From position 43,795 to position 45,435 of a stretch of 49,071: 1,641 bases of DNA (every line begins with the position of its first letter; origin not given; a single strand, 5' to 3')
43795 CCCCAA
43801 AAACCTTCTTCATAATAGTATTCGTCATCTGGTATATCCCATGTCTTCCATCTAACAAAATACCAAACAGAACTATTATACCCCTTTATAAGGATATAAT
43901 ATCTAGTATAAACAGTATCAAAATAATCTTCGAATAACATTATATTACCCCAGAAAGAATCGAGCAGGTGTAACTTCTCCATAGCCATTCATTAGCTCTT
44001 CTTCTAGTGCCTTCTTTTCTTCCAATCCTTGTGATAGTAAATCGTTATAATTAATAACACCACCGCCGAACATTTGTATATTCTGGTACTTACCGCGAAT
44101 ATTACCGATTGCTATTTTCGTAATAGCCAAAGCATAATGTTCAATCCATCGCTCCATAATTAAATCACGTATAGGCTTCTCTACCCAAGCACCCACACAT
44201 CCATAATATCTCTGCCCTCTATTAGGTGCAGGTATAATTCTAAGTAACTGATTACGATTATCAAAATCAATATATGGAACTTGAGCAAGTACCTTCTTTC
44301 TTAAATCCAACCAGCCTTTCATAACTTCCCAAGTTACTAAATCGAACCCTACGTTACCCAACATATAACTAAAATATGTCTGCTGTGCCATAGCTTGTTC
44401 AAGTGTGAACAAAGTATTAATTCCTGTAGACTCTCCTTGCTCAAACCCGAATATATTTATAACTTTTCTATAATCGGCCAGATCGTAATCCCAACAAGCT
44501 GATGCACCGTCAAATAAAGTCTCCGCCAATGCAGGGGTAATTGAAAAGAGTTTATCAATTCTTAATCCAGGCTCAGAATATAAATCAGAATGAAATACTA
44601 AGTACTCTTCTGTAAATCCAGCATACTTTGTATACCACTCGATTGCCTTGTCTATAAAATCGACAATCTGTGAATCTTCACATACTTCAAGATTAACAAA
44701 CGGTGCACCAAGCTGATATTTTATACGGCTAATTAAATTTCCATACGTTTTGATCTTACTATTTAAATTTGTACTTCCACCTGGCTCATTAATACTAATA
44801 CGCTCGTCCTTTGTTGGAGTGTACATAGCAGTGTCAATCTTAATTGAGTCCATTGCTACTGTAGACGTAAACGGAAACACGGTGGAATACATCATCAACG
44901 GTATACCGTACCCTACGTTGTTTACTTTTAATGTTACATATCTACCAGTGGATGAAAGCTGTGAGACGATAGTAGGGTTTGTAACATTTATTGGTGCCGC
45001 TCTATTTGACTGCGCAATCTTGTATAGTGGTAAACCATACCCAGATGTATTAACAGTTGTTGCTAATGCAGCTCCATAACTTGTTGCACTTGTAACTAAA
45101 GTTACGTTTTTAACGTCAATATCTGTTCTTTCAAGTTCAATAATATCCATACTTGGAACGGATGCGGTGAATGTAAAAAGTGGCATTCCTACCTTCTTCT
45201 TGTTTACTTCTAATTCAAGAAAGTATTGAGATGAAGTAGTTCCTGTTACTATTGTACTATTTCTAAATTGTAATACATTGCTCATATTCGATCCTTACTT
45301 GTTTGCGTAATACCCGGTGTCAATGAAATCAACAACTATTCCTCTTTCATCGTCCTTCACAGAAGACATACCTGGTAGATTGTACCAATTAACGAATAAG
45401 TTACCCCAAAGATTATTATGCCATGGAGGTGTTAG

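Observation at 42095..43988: TnsA-like PD-(D/E)XK endonuclease plus a basic DNA-binding-looking protein inside the prohead gene cluster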

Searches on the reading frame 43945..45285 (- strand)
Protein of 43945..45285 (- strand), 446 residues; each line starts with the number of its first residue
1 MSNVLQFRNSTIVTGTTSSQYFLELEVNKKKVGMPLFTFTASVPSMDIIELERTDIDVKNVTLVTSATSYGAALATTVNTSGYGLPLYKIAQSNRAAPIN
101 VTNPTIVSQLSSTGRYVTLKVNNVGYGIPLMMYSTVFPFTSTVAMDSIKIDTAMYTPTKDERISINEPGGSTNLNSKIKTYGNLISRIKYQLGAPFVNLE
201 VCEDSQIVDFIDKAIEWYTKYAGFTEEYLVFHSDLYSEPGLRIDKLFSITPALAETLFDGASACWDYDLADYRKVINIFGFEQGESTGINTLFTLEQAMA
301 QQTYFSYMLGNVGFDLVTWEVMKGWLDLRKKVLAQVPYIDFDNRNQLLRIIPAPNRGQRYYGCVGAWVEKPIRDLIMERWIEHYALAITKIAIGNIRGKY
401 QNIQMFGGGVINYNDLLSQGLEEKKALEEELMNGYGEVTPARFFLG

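Call 3: search_protein_families(library=pfam, proteins=[window:43945-45285:-], max_evalue=0.1)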
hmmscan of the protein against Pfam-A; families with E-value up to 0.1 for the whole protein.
window:43945-45285:- (446 aa): 0 families

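Call 4: search_protein_families(library=phrogs, proteins=[window:43945-45285:-], max_evalue=0.01)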
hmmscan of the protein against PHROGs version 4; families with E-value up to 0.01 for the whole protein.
window:43945-45285:- (446 aa): 1 family
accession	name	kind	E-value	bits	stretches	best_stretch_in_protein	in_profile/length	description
phrog_211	-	connector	7e-18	65.3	1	177-436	723-964/976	head-tail adaptor Ad2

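Call 12: search_dna_similar(query=window:43945-45285:-, collection=phages, mode=protein, max_rows=30, max_evalue=0.001)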
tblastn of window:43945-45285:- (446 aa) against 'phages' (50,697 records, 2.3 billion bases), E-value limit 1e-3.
Records with a match: 5; places in all: 5; records where one place covers at least 80% of the query: 0.
Best place of each record, by identity: <60% 5.
By first word of the organism name: Stenotrophomonas 2; Acinetobacter 2; Paraglaciecola 1.
By host as written in the record: Acinetobacter johnsonii 2; Stenotrophomonas maltophilia SRM01 1; Stenotrophomonas maltophilia 1; Paraglaciecola sp. strain IceBac 372 1.
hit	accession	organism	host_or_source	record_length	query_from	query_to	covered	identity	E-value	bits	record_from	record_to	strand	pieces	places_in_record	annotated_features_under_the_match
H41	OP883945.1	Stenotrophomonas phage CM1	Stenotrophomonas maltophilia SRM01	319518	184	420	53%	22.8%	7e-5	51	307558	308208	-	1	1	record has no annotation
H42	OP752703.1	Stenotrophomonas phage RAS14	Stenotrophomonas maltophilia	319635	184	420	53%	22.8%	7e-5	51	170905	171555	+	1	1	hypothetical protein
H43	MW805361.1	Paraglaciecola Antarctic GD virus 1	Paraglaciecola sp. strain IceBac 372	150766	178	408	52%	22.8%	2e-5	53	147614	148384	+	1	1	neck protein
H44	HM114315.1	Acinetobacter phage 133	Acinetobacter johnsonii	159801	170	256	20%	39.4%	5e-5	52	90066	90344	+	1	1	13: gp13 neck protein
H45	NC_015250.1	Acinetobacter phage 133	Acinetobacter johnsonii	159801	170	256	20%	39.4%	5e-5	52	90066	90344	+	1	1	13: gp13 neck protein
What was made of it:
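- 43945..45285 (-): gp13-type neck protein (446 aa) with a ~150-170 aa N-terminal extension. phrog_211 7e-18 (call 4). tblastn hits to annotated gp13/neck proteins (call 12).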

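Call 39: get_annotated_region(hit=H43, flank=9000)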
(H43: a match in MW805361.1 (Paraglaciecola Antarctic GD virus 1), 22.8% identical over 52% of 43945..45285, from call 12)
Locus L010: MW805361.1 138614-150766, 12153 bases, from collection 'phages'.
description: Paraglaciecola Antarctic GD virus 1, complete genome.
organism: Paraglaciecola Antarctic GD virus 1 (NCBI taxid 2945130)
taxonomy: Viruses
host: Paraglaciecola sp. strain IceBac 372; source: -; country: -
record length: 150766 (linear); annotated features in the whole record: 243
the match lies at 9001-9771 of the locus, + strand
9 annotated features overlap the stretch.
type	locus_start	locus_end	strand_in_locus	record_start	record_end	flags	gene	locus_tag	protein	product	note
CDS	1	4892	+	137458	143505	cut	-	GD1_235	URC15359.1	baseplate wedge subunit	gp235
CDS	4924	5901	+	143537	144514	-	-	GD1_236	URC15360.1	baseplate wedge subunit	gp236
CDS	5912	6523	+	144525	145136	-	-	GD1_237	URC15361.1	hypothetical protein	gp237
CDS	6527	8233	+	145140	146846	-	-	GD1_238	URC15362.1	baseplate wedge subunit and tail pin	gp238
CDS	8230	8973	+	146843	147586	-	-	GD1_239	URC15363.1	hypothetical protein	gp239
CDS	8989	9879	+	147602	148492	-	-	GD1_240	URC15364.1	neck protein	gp240; neck protein (adaptor)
CDS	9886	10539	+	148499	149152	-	-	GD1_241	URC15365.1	DNA binding protein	gp241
CDS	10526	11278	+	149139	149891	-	-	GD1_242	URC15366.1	neck protein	gp242; neck protein (head closure)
CDS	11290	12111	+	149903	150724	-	-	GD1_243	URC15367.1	tail sheath stabilizer and completion protein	gp243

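Call 40: get_annotated_region(hit=H44, flank=3000)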
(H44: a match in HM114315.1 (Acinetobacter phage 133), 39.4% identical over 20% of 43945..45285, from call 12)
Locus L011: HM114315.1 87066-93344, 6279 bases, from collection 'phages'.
description: Acinetobacter phage 133 strain Acj133, complete genome.
organism: Acinetobacter phage 133 (NCBI taxid 2919552)
taxonomy: Viruses; Duplodnaviria; Heunggongvirae; Uroviricota; Caudoviricetes; Straboviridae; Tevenvirinae; Acinetobacter virus 133
host: Acinetobacter johnsonii; source: -; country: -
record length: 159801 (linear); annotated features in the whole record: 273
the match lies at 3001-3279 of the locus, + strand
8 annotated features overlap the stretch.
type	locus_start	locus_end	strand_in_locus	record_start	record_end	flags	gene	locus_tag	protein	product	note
CDS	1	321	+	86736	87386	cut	11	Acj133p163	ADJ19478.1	gp11 baseplate wedge completion tail pin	-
CDS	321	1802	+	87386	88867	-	12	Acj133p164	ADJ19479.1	gp12 short tail fibers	-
CDS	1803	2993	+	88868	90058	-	wac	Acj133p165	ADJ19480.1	Wac fibritin neck whiskers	-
CDS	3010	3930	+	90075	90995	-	13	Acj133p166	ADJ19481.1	gp13 neck protein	-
CDS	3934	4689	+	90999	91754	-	14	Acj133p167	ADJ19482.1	gp14 head completion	-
CDS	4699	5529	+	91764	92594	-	15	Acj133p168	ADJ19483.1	gp15 tail sheath stabilizer and completion protein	-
CDS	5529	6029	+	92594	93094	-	16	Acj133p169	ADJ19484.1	gp16 terminase DNA packaging enzyme small subunit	-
CDS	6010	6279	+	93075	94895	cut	17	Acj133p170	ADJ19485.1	gp17 terminase DNA packaging enzyme large subunit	-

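Call 46: search_protein_families(library=phrogs, proteins=[L011:3934-4689:+], max_evalue=0.1)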
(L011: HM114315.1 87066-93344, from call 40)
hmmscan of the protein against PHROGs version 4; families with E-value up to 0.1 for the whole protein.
L011:3934-4689:+ (251 aa): 3 families
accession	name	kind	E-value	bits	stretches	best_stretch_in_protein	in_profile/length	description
phrog_679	-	connector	2e-107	359.6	1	6-241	1-230/251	head closure Hc2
phrog_460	-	connector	1.3e-42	146.9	1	20-184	11-183/385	head closure Hc2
phrog_27011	-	connector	3.7e-19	70.3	1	25-174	2-152/279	head closure Hc2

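Call 72: find_related_loci(query=A6, collection=viral_contigs, flank=10000)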
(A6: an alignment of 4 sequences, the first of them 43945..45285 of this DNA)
Query A6 (446 aa) in viral_contigs; peptide patterns used: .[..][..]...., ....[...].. (x = any residue, [..] = any of these).
292 stretches matched a pattern; 28 encode a relative of the query (tblastn E <= 1e-3); 28 distinct loci.
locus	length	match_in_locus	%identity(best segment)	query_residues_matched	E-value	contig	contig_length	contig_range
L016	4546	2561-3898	96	1-446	0e+0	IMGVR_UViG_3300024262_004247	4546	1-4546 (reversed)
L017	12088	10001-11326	58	3-446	2e-170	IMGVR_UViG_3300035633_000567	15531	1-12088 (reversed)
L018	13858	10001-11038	60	100-446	9e-135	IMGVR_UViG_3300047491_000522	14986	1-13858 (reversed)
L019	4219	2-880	66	152-446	1e-129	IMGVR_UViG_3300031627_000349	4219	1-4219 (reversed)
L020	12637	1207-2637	45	1-446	1e-125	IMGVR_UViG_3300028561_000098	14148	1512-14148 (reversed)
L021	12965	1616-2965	46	20-446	1e-124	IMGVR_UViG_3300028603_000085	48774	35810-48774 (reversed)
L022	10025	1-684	79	219-446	2e-112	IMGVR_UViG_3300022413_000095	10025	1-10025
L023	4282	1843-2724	51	171-446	5e-93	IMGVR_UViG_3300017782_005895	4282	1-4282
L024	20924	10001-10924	47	142-446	1e-89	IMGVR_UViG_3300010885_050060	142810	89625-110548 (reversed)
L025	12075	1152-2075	46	142-446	4e-89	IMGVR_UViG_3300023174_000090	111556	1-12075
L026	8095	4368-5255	47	155-446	1e-87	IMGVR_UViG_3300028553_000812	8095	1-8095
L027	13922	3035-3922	47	155-446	2e-87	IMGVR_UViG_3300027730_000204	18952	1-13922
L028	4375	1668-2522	48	166-446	6e-86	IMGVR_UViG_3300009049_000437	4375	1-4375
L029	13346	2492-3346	48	166-446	9e-86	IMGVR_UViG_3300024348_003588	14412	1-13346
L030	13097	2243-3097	48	166-446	5e-86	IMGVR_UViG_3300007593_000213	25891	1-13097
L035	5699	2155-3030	48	171-446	1e-85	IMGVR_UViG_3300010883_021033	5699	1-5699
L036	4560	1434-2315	46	157-446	9e-86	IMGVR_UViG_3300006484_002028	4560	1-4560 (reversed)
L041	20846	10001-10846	49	170-446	2e-89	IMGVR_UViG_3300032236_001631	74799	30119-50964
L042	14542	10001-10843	41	171-436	7e-56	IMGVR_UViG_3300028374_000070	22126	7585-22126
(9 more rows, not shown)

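Call 75: search_protein_families(library=phrogs, proteins=[L029:3441-4478:+, L041:10877-11956:+, L021:3016-4095:+, L021:4100-4891:+, L020:3071-5305:+, L020:5737-6444:+, L022:1523-4075:+, L035:3033-3428:+, L042:10896-11450:+, L042:12581-13135:+], max_evalue=0.01)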
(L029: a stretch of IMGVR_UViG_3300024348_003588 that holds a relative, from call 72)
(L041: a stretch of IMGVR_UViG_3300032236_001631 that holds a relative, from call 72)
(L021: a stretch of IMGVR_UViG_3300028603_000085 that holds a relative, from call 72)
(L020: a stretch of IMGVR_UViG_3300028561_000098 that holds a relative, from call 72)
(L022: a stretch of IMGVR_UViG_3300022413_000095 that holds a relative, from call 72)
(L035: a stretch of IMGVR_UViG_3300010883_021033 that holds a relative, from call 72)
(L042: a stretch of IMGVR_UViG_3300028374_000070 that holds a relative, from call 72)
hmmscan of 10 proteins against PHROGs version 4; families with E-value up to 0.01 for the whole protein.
L029:3441-4478:+ (345 aa): 3 families
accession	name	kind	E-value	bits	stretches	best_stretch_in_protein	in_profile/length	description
phrog_1303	-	DNA, RNA and nucleotide metabolism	0.00017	22.3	0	2-100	29-136/184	DNA binding protein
phrog_15137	-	DNA, RNA and nucleotide metabolism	0.00042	21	1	241-343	129-234/236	endonuclease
phrog_125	-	DNA, RNA and nucleotide metabolism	0.0072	16.9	0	105-164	165-225/254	DNA invertase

L041:10877-11956:+ (359 aa): 5 families
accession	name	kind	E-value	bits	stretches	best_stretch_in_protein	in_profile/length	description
phrog_4538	-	unknown function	5.3e-06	26.6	0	54-101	350-396/447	-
phrog_8446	-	DNA, RNA and nucleotide metabolism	0.0002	22.1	0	164-222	9-67/211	HNH endonuclease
phrog_7545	-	DNA, RNA and nucleotide metabolism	0.00057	21.1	1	171-357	6-89/160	HNH endonuclease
phrog_9019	-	DNA, RNA and nucleotide metabolism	0.0051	17.8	1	292-315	90-113/160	Holliday junction resolvase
phrog_125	-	DNA, RNA and nucleotide metabolism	0.0088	16.6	0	118-172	168-222/254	DNA invertase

L021:3016-4095:+ (359 aa): 18 families
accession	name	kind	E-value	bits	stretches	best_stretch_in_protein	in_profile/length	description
phrog_8446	-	DNA, RNA and nucleotide metabolism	1.7e-14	55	3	21-111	26-105/211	HNH endonuclease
phrog_1303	-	DNA, RNA and nucleotide metabolism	7.9e-12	46.3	1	66-170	27-134/184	DNA binding protein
phrog_7545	-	DNA, RNA and nucleotide metabolism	1.3e-11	45.9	1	170-223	3-56/160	HNH endonuclease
phrog_15137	-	DNA, RNA and nucleotide metabolism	6.2e-10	40.1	1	224-356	100-233/236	endonuclease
phrog_664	-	DNA, RNA and nucleotide metabolism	5.6e-07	30.6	1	61-114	83-136/210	DNA binding protein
phrog_4538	-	unknown function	7.6e-07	29.4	0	9-52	354-396/447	-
phrog_4645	-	DNA, RNA and nucleotide metabolism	8.6e-07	29.4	1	20-107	2-85/308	endonuclease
phrog_125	-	DNA, RNA and nucleotide metabolism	9.5e-07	29.6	1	67-111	168-212/254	DNA invertase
phrog_7168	-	DNA, RNA and nucleotide metabolism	4.5e-06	27.3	1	14-115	186-276/284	homing endonuclease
phrog_22215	-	unknown function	7.8e-06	26.8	1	275-350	236-306/324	-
phrog_22417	-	unknown function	0.00011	22.8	1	280-357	193-267/291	-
phrog_4151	-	DNA, RNA and nucleotide metabolism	0.00013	22.8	0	69-143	11-78/154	DNA binding protein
phrog_4494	-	unknown function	0.00015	23.2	0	16-106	11-102/109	-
phrog_3611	-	DNA, RNA and nucleotide metabolism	0.00071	19.8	0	10-56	73-119/230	helicase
phrog_9186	-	unknown function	0.0023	18.2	0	73-161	249-342/358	-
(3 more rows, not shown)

L021:4100-4891:+ (263 aa): 0 families

L020:3071-5305:+ (744 aa): 1 family
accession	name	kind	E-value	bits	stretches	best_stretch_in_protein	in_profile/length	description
phrog_38218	-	unknown function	0.0021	18.8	0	462-505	152-193/248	-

L020:5737-6444:+ (235 aa): 3 families
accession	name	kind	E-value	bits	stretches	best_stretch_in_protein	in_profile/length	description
phrog_28061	-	unknown function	5e-10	40.7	1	182-232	6-56/62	-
phrog_1035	-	DNA, RNA and nucleotide metabolism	1.8e-09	38.9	1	60-233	71-214/271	endonuclease VII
phrog_36724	-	unknown function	2.2e-06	28.8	1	70-134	3-68/88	-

L022:1523-4075:+ (850 aa): 0 families

L035:3033-3428:+ (131 aa): 3 families
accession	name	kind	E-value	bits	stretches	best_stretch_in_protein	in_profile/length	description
phrog_452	-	DNA, RNA and nucleotide metabolism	1.7e-34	120.4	1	13-130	64-181/201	endonuclease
phrog_8809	-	unknown function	5.1e-10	38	1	21-127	1102-1205/2317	-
phrog_20876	-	DNA, RNA and nucleotide metabolism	3.1e-06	27.4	1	24-120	172-266/395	nuclease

L042:10896-11450:+ (184 aa): 1 family
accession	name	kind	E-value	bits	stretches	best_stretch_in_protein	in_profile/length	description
phrog_1349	-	unknown function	1.2e-05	25.9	1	104-166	116-175/210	-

L042:12581-13135:+ (184 aa): 0 families

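Call 98: search_protein_families(library=ncbifam, proteins=[window:43945-45285:-], max_evalue=0.01)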
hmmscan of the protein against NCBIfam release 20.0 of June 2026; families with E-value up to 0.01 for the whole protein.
window:43945-45285:- (446 aa): 0 families

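Call 106: search_protein_families(library=pfam, proteins=[L021:3016-4095:+, L029:3441-4478:+, L041:10877-11956:+, L035:3033-3428:+, L020:5737-6444:+, L021:4100-4891:+], max_evalue=0.05)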
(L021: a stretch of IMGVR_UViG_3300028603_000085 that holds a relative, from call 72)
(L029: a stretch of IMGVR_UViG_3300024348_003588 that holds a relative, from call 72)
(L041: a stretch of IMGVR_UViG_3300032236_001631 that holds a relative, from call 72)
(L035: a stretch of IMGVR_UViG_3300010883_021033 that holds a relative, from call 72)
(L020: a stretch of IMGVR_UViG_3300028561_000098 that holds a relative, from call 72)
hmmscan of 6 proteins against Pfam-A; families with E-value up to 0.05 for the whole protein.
L021:3016-4095:+ (359 aa): 10 families
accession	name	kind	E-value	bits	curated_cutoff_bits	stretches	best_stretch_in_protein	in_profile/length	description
PF24308.1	DUF7487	-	9.6e-21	75.1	27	1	221-337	106-220/220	Family of unknown function (DUF7487)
PF13384.12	HTH_23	-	9.7e-07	28.9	24.6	0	74-102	13-41/50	Homeodomain-like domain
PF13518.12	HTH_28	-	2.2e-06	28.1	25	0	74-100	8-34/52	Helix-turn-helix domain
PF04218.19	CENP-B_N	-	1.3e-05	25.1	21.2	0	14-46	13-45/53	CENP-B N-terminal DNA-binding domain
PF15978.11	TnsD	-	0.00061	19.4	32.4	0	70-134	190-254/355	Tn7-like transposition protein D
PF13443.12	HTH_26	-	0.00094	19.8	22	0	25-55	12-44/63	Cro/C1-type HTH DNA-binding domain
PF02796.21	HTH_7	-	0.0041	17.7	23.8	0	70-95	13-38/45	Helix-turn-helix domain of resolvase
PF03374.19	ANT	-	0.012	16.4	25.3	0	182-219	20-57/108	Phage antirepressor protein KilAC domain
PF19575.5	HTH_58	-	0.014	15.7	23.8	0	16-53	19-56/62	Helix-turn-helix domain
PF13551.12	HTH_29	-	0.034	14.7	28.1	0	74-100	7-34/64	Winged helix-turn helix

L029:3441-4478:+ (345 aa): 5 families
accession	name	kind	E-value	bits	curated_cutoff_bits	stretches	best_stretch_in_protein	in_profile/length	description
PF24308.1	DUF7487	-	1.8e-18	67.7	27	1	218-323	114-220/220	Family of unknown function (DUF7487)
PF19575.5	HTH_58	-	5.8e-06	26.5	23.8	1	5-40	19-54/62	Helix-turn-helix domain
PF13518.12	HTH_28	-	0.0002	21.8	25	0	111-140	5-34/52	Helix-turn-helix domain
PF04545.22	Sigma70_r4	-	0.034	14.1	24.1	0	165-193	17-41/50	Sigma-70, region 4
PF18114.7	Suv3_N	-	0.048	14.2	24.2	0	30-93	9-71/116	Suv3 helical N-terminal domain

L041:10877-11956:+ (359 aa): 3 families
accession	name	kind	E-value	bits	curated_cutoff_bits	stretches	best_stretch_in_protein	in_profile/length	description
PF24308.1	DUF7487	-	4.3e-13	50.1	27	1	189-335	76-220/220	Family of unknown function (DUF7487)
PF13518.12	HTH_28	-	0.0019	18.7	25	0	126-153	9-36/52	Helix-turn-helix domain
PF13366.12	PDDEXK_3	-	0.0029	18.4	22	1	269-316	34-81/117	PD-(D/E)XK nuclease superfamily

L035:3033-3428:+ (131 aa): 1 family
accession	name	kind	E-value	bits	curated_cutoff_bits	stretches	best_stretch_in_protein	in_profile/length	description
PF00565.23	SNase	-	6.2e-09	36.7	21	1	46-127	1-78/107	Staphylococcal nuclease homologue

L020:5737-6444:+ (235 aa): 1 family
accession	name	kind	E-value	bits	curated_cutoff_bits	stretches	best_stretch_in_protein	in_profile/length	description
PF12542.13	CWC25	-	0.0068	17.7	31.4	1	70-153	10-101/102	Pre-mRNA splicing factor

L021:4100-4891:+ (263 aa): 0 families
